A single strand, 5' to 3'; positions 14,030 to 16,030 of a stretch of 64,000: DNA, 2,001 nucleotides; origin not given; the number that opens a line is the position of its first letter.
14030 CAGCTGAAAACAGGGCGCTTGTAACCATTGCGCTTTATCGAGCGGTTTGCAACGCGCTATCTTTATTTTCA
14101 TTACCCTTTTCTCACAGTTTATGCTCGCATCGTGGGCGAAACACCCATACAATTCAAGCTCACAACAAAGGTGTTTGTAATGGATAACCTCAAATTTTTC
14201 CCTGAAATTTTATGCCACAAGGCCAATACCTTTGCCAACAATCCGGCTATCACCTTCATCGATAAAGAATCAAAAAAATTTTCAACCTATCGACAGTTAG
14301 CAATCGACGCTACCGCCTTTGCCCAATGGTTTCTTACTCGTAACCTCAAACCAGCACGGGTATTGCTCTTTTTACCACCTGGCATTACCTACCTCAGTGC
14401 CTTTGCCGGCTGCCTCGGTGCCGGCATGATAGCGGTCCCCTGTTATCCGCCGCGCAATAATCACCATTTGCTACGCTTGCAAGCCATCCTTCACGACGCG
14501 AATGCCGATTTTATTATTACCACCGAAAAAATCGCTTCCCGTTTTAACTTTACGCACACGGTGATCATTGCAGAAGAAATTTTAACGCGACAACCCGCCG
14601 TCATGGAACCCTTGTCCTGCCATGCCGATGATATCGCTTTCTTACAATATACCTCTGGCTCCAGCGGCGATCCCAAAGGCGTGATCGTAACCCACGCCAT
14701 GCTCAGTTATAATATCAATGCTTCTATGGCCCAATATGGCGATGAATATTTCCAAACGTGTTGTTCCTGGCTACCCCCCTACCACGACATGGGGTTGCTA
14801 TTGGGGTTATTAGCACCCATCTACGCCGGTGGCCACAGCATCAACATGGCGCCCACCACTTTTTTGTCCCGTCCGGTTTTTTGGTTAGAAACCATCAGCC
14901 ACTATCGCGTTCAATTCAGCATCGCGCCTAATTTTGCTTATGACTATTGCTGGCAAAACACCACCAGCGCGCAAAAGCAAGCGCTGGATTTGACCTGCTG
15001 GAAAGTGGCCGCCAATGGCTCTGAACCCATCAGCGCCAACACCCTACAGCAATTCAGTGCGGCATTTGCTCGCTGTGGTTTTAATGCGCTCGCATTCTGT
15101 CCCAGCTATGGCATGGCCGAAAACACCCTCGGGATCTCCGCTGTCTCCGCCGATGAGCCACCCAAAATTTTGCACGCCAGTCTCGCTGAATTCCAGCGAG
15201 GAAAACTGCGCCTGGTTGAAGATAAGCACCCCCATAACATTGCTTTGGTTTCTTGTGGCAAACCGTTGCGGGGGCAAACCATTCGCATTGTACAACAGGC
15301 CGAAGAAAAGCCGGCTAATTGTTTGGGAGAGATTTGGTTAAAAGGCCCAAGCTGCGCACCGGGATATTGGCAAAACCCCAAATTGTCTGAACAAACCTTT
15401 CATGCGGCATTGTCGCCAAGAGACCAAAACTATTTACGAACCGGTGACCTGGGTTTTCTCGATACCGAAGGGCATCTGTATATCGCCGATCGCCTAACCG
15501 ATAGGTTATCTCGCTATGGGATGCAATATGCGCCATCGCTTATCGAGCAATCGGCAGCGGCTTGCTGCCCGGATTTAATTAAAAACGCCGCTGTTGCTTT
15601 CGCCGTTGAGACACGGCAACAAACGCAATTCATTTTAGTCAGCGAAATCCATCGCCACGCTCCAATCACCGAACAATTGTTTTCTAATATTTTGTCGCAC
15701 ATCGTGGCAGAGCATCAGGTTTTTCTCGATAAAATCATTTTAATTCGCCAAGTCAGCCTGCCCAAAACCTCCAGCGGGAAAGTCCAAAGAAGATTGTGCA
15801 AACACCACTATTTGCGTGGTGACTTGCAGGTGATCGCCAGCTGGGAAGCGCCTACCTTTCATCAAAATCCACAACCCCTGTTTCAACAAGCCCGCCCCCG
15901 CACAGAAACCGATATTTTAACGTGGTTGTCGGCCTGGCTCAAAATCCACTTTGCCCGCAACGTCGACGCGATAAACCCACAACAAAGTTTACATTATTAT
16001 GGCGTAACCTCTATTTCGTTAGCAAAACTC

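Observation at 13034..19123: Stand-alone FAAL-ACP-KS-ACP-aminotransferase megasynthase with a divergent thioesterase. Predicted beta-amino fatty acid pathway.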

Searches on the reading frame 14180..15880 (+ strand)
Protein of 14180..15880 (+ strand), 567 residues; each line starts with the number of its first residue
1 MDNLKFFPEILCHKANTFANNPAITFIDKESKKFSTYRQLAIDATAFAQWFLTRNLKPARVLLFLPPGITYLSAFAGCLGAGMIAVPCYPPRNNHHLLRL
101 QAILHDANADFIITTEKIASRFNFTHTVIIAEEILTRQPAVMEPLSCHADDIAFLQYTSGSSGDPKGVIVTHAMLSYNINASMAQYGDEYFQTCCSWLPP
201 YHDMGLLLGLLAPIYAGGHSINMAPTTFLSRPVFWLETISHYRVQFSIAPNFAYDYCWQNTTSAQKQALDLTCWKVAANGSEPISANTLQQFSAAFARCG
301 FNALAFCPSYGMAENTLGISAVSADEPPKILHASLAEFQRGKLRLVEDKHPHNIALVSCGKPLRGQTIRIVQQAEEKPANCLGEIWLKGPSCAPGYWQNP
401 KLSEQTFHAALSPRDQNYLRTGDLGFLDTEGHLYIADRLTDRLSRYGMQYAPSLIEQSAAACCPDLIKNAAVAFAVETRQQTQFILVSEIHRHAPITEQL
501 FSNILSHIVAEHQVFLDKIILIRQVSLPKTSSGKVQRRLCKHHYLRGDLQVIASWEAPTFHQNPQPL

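Call 63: search_solved_structures(query=window:14180-15880:+, max_evalue=1e-30, show_alignments=4)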
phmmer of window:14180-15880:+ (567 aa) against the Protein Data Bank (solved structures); distinct sequences matched with E-value up to 1e-30: 18.
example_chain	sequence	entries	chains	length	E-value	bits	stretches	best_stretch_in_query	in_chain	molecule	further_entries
7r7f_A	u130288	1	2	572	6.3e-115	388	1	7-556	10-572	Polyketide synthase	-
7r7e_A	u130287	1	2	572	1.4e-114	386.9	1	7-556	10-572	Polyketide synthase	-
7r7g_A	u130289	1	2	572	2.3e-114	386.2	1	7-556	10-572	Polyketide synthase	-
3kxw_A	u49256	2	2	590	5.8e-101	341.9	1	18-558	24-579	Saframycin Mx1 synthetase B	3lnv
5d6j_A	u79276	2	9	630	2.7e-67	230.8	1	59-550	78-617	Acyl-CoA synthase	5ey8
5icr_A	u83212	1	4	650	3.1e-67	230.6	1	59-550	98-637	Acyl-CoA synthase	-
5hm3_A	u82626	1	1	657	5e-66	226.6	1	59-485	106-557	Long-chain-fatty-acid--AMP ligase FadD32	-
5ey9_A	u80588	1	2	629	8.3e-65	222.6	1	59-485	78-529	Long-chain-fatty-acid--AMP ligase FadD32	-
8hd4_A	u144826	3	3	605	1.8e-64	221.5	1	57-547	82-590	Long-chain-fatty-acid--AMP ligase FadD23 | Fatty-acid-CoA ligase FadD23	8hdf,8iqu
3pbk_A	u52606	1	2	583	2.9e-58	201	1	35-546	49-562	Fatty Acyl-Adenylate Ligase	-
5d6n_A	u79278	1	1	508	5.9e-58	200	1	59-438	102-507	Acyl-CoA synthase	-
8hcz_A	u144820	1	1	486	4.3e-54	187.2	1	57-442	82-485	Long-chain-fatty-acid--AMP ligase FadD23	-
3e53_A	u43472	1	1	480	2.4e-51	178.1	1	14-437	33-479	FATTY-ACID-CoA LIGASE FADD28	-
3t5a_A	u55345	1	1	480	3.1e-50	174.5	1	14-437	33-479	Long-chain-fatty-acid--AMP ligase FadD28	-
7wua_A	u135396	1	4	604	1.4e-48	169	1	60-544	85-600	Acyl-CoA synthase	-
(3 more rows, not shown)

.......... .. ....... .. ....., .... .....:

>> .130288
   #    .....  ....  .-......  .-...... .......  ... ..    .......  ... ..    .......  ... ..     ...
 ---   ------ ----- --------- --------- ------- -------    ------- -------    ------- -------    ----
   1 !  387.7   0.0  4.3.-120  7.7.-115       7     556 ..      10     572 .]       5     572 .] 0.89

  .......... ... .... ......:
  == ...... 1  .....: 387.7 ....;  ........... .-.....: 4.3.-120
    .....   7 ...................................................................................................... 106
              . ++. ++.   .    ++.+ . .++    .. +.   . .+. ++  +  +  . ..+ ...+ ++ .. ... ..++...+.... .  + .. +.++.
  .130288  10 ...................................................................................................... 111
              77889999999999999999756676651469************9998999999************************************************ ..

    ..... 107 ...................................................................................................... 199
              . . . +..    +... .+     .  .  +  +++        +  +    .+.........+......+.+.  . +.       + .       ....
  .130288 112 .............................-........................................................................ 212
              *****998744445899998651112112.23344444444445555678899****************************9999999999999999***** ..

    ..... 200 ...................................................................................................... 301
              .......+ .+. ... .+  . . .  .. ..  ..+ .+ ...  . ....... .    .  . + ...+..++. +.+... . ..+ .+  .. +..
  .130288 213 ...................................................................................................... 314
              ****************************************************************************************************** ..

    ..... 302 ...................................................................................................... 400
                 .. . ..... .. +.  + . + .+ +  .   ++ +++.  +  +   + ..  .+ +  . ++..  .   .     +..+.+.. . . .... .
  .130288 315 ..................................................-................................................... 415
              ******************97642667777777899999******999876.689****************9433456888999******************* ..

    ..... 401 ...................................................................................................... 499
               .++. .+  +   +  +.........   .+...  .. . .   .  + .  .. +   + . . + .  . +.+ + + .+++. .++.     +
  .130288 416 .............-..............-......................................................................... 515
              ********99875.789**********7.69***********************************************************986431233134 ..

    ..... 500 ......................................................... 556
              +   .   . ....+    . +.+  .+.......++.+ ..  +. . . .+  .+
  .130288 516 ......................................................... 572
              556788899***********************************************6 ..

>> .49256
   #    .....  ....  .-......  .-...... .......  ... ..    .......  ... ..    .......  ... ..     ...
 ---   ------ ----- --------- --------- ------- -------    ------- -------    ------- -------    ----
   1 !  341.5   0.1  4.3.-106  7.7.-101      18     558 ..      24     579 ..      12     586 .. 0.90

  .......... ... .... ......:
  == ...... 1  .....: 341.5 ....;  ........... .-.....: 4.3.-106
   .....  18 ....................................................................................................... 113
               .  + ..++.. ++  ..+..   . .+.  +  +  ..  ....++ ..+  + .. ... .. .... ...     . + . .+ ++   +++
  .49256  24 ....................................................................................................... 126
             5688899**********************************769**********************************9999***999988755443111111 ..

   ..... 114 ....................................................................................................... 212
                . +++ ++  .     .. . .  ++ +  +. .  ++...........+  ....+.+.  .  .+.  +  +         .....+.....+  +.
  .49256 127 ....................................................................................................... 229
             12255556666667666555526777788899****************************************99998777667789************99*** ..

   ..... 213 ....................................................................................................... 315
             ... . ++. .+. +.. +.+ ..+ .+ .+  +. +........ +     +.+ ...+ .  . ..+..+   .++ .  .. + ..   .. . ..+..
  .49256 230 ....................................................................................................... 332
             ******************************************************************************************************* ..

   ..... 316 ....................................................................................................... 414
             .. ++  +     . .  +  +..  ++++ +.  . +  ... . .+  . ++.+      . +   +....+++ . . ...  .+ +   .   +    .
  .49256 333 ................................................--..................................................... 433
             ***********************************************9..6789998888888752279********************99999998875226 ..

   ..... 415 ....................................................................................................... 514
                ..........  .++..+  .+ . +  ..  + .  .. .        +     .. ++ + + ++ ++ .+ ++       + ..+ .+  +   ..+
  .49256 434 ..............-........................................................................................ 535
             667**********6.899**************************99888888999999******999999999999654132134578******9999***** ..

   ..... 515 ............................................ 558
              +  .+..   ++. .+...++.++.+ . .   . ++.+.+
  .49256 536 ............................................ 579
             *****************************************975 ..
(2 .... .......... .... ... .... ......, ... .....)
